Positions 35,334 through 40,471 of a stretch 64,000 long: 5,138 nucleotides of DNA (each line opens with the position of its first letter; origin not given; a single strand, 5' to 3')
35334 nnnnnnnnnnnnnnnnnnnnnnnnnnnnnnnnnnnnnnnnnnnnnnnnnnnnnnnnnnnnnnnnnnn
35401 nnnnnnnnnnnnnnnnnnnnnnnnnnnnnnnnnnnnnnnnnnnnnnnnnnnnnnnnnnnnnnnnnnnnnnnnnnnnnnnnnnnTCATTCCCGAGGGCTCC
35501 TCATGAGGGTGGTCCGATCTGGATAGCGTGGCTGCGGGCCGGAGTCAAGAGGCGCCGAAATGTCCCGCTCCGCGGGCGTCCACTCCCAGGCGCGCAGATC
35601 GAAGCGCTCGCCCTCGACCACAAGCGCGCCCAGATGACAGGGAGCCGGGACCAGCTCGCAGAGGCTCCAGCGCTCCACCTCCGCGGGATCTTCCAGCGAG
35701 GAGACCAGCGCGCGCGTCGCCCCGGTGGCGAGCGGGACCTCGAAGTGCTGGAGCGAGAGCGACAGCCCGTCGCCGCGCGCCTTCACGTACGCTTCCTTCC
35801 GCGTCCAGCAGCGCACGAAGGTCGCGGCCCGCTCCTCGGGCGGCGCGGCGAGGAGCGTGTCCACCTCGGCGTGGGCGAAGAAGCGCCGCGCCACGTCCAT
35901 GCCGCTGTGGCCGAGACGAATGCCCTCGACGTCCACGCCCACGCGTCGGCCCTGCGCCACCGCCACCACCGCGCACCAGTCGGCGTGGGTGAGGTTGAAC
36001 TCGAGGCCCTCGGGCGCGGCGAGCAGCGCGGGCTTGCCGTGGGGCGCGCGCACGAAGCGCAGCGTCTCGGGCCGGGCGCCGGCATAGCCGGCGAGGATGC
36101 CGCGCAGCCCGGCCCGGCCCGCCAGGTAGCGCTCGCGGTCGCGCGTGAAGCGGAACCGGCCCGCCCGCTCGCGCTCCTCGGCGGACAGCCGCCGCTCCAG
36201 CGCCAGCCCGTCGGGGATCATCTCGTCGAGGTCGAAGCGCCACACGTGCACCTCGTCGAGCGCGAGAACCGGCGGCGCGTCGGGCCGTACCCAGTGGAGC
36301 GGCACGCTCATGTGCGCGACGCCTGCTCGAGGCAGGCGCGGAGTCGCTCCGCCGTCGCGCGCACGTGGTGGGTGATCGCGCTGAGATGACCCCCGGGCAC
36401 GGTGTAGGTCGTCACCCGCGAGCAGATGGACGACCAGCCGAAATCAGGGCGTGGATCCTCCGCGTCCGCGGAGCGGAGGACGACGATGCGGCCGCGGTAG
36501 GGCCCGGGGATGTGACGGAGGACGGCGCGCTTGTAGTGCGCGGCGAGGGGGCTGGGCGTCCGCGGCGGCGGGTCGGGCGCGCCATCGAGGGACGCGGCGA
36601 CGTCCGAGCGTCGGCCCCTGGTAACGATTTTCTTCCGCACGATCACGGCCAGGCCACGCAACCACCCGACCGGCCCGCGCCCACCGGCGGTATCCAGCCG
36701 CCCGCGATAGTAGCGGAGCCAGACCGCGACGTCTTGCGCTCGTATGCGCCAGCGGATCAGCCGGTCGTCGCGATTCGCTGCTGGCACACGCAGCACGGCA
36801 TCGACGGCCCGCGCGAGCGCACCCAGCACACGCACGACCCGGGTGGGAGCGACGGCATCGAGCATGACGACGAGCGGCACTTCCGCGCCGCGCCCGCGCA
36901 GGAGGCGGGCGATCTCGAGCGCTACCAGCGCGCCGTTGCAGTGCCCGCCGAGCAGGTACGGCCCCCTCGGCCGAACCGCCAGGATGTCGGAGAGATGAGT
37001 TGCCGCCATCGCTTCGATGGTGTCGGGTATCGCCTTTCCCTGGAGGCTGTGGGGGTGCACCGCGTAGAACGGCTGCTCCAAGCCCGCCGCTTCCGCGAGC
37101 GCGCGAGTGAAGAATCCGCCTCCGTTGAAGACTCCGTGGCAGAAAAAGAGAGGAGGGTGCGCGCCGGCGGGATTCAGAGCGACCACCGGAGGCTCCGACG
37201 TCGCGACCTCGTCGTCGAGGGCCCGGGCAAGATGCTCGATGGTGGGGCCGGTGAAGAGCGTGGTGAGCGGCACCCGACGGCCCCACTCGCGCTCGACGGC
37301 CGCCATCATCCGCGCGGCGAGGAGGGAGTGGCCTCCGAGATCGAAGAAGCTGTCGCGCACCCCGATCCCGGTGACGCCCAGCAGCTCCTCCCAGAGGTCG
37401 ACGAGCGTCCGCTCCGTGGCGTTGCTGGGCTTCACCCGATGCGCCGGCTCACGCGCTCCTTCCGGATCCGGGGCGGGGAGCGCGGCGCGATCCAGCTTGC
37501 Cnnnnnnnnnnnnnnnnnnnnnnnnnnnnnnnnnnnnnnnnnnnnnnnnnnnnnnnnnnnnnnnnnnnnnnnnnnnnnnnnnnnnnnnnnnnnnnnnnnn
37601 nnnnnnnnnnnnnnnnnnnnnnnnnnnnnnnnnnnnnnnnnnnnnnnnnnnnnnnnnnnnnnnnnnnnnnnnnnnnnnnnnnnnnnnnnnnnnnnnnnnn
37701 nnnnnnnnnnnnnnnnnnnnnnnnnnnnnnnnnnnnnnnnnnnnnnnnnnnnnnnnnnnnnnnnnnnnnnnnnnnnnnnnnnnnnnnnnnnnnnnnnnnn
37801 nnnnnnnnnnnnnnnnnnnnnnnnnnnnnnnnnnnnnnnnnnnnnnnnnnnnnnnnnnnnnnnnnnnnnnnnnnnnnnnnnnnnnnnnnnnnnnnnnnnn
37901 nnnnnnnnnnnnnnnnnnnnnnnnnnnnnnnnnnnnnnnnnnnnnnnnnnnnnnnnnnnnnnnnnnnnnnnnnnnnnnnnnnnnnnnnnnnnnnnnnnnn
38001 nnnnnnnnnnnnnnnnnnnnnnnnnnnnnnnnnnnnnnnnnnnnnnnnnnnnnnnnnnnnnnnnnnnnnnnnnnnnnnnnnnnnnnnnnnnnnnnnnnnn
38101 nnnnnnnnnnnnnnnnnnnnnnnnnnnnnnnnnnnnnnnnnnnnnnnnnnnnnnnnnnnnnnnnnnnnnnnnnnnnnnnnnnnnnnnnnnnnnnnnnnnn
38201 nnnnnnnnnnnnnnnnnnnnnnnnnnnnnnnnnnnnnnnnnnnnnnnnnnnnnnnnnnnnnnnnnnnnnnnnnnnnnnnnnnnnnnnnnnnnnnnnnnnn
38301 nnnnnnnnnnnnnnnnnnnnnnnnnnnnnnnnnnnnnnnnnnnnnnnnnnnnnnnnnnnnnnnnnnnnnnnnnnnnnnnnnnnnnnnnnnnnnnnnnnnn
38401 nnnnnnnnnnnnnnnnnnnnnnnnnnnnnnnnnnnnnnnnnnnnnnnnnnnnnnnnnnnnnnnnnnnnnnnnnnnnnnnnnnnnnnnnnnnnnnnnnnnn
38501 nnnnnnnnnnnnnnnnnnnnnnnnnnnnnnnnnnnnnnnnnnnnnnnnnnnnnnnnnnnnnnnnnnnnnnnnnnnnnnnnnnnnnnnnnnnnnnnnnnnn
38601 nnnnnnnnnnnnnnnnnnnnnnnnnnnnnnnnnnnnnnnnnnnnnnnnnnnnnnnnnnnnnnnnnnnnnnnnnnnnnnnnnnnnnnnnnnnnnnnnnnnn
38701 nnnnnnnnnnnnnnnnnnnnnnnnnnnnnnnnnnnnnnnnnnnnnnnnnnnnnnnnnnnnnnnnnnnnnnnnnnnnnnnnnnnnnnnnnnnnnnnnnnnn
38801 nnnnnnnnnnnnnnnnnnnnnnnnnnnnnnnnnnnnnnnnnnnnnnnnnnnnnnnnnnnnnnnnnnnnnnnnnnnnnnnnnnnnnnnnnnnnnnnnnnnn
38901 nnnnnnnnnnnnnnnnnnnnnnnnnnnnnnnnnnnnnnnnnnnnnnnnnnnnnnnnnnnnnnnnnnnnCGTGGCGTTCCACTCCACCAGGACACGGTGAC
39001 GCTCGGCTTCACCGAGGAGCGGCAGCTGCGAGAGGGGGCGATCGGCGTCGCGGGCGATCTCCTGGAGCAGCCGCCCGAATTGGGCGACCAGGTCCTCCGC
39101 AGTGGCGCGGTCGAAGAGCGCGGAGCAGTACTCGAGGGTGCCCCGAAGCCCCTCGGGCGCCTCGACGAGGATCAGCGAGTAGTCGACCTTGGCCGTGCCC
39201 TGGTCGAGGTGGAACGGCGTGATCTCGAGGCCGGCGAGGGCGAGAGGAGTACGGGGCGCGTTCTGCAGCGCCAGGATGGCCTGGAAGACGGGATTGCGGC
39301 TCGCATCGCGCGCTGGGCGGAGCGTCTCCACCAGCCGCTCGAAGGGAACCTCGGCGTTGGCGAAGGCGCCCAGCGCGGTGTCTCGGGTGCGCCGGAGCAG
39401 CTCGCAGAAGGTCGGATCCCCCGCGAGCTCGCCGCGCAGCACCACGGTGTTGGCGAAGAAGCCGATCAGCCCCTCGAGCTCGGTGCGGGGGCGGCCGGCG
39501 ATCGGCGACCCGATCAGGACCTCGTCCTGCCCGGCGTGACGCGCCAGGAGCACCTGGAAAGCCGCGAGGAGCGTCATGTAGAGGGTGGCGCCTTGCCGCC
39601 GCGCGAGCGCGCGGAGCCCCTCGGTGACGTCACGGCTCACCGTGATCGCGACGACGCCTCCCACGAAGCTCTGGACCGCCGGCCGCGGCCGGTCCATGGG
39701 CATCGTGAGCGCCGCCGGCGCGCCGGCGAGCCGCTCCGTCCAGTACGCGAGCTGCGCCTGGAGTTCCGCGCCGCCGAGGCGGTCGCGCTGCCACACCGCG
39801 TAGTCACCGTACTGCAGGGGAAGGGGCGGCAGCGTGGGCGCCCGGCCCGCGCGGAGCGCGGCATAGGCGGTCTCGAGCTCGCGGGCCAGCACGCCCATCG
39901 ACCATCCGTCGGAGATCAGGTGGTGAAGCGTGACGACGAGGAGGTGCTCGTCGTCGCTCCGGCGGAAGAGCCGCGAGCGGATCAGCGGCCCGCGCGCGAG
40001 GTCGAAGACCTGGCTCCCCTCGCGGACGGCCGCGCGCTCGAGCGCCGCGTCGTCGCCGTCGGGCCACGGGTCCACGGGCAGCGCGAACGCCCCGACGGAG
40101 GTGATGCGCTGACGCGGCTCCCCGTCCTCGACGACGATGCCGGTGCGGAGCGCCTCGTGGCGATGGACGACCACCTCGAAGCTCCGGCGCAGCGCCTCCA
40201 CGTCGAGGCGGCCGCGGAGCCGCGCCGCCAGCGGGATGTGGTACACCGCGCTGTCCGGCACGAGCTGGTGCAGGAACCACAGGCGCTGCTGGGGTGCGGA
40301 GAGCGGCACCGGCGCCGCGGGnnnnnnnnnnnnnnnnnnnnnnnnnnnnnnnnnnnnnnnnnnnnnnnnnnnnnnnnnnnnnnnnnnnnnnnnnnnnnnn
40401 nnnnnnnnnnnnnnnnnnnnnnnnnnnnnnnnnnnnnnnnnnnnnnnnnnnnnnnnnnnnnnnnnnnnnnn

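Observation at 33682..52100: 18.4 kb five-gene NRPS operon with embedded PPTase and a co-transcribed Tat-exported peptide-binding protein, all translationally coupled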

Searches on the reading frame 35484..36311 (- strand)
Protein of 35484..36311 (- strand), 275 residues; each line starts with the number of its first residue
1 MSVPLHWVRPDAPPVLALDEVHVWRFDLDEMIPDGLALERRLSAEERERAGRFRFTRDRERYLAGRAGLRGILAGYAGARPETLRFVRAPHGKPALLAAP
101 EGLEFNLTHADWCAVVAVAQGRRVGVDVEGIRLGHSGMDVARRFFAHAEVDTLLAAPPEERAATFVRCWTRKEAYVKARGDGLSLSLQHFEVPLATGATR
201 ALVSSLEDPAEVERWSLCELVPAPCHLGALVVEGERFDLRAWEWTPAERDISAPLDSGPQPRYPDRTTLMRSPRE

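Call 3: search_protein_families(library=pfam, proteins=[window:35484-36311:-])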
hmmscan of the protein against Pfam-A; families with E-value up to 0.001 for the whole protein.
window:35484-36311:- (275 aa): 2 families
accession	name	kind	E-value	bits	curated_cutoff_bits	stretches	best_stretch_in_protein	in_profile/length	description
PF01648.25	ACPS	-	1.9e-16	60.5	25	1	123-203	1-87/111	4'-phosphopantetheinyl transferase superfamily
PF22624.1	AASDHPPT_N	-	6e-10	39.7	27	1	40-117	15-96/100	4'-phosphopantetheinyl transferase, N-terminal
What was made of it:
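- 35484..36311 (-): Sfp/HetI-type 4'-phosphopantetheinyl transferase, 275 aa. The last ~20 codons read through the SBP's upstream element. PF01648 + PF22624 (call 3).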

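Call 12: search_protein_families(library=ncbifam, proteins=[window:35484-36311:-], max_evalue=0.001)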
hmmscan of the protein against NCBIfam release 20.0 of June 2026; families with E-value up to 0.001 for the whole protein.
window:35484-36311:- (275 aa): 4 families
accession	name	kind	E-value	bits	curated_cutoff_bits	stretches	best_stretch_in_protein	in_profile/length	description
NF042922.1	4PPT_HetI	equivalog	2.3e-51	174.4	370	1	6-243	4-235/235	4'-phosphopantetheinyl transferase HetI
NF007676.0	PRK10351.1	equivalog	6.9e-19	68.2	174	1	57-182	29-146/195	4'-phosphopantetheinyl transferase AcpT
TIGR00556.1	pantethn_trn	domain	1.8e-10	41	45.35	1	123-226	4-114/128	phosphopantetheine--protein transferase domain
NF047349.1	4PPT_AusB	equivalog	7.4e-09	35.4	225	1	44-192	23-161/205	aureusimine biosynthesis 4'-phosphopantetheinyl transferase AusB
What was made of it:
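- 35484..36311 (-): HetI NCBIfam hit, E 2e-51 (call 12).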

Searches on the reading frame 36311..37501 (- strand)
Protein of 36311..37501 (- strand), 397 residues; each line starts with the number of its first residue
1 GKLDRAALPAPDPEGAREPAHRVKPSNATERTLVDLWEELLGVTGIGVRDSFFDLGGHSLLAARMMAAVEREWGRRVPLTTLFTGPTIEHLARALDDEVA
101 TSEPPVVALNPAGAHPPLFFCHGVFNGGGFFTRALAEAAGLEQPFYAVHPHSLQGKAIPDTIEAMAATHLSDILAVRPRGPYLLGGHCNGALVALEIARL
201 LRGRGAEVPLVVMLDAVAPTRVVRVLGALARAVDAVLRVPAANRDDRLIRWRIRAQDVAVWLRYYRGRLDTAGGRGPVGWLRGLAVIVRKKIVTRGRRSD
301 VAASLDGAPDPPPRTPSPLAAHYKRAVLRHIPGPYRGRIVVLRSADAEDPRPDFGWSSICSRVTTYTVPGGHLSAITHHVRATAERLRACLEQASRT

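Call 11: search_protein_families(library=pfam, proteins=[window:36311-37501:-], max_evalue=0.01)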
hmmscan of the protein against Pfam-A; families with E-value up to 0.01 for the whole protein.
window:36311-37501:- (397 aa): 2 families
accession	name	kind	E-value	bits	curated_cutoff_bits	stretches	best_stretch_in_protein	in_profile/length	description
PF00975.26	Thioesterase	-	2.1e-18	67.8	26.4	1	117-223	2-109/226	Thioesterase domain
PF00550.31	PP-binding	-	1.2e-15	57.9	20.8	1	32-95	2-67/67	Phosphopantetheine attachment site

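Call 12: search_protein_families(library=ncbifam, proteins=[window:36311-37501:-], max_evalue=0.001)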
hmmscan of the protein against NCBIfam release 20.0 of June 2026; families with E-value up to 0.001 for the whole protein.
window:36311-37501:- (397 aa): 8 families
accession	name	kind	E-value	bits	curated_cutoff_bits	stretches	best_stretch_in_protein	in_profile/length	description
NF007605.2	PRK10252.1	equivalog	2.2e-18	65.2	2400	1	1-219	950-1169/1292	enterobactin non-ribosomal peptide synthetase EntF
NF004282.0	PRK05691.1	subfamily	2.8e-18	63.4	4090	1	1-96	4215-4309/4334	non-ribosomal peptide synthase/polyketide synthase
NF038078.1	NRPS_MxcG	equivalog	3.3e-16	57.8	2300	1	1-100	949-1046/1442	myxochelin non-ribosomal peptide synthetase MxcG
NF047350.1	aureusi_NRPS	equivalog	8.8e-16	56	2500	1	1-97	884-977/2373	aureusimine non-ribosomal peptide synthetase AusA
TIGR03443.1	alpha_am_amid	equivalog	1e-15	56.2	1030.1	1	1-97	815-919/1390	L-aminoadipate-semialdehyde dehydrogenase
NF041803.1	NRPS_SolG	exception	6.5e-15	53.8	2200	1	1-92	1063-1152/1163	solanimycin non-ribosomal peptide synthetase SolG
NF040607.1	mycolic_Pks13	equivalog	4.9e-10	37.5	2100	1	21-221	1324-1521/1680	polyketide synthase Pks13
NF037940.1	PKS_MbtD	equivalog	8.2e-05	20.8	1150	1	43-97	923-977/978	mycobactin polyketide synthase MbtD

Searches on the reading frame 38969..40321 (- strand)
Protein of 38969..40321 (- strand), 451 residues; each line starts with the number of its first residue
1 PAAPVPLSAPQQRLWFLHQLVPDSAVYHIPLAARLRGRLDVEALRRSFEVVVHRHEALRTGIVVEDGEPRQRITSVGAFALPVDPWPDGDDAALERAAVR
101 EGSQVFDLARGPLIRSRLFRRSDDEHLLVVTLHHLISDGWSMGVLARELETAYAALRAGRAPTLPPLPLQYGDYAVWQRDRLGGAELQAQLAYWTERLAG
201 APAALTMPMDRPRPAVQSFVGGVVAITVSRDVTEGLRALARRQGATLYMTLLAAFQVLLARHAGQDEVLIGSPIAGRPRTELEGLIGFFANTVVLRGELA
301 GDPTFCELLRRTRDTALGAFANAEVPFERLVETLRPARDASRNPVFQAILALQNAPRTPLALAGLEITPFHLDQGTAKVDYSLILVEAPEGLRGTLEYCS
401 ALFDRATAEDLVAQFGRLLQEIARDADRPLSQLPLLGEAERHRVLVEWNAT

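Call 49: search_solved_structures(query=window:38969-40321:-, max_evalue=1e-30)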
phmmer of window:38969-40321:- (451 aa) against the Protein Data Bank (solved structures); distinct sequences matched with E-value up to 1e-30: 35.
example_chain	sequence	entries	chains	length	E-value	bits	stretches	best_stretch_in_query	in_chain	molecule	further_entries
6p1j_A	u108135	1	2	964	1.4e-120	406.3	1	6-451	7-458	Txo2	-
6oyf_A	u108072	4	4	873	1.3e-117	396.6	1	5-451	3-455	Txo1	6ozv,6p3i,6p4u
5u89_A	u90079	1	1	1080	8.5e-90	304.9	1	4-446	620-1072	Amino acid adenylation domain protein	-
2jgp_A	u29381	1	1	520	5.7e-79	269.2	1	4-426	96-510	TYROCIDINE SYNTHETASE 3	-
8z0q_C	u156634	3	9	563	1.7e-77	264.3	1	3-432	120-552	Special condensation domain in NRPS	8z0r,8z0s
7kvw_A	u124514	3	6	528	2.2e-75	257.4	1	1-434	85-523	PCP-C didomain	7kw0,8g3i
8fx6_A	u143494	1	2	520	6.8e-75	255.7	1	1-430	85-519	PCP-C didomain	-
7kw2_A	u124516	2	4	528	1.8e-74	254.3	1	1-434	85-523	PCP-C didomain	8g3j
8fx7_A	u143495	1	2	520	5.7e-74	252.7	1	1-430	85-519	PCP-C didomain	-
8qnf_A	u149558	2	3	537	3.9e-68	233.5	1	7-443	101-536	Condensation domain TomBC from the Tomaymycin non-ribosomal peptide synthetase | Tomaymycin non-ribosomal peptide synthetase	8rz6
8xjz_C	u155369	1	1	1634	1.7e-65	224.8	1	5-428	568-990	Peptide synthetase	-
4tx2_B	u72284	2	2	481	1.8e-60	208.2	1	5-443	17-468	Non-ribosomal peptide synthetase | Peptide synthetase, module 7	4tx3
6m7l_B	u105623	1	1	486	2.2e-58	201.3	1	1-437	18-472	Putative non-ribosomal peptide synthetase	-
9up2_A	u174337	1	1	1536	3.6e-56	194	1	6-445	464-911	PvdL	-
9lcp_A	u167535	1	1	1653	4.7e-56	193.7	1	6-445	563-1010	PvdL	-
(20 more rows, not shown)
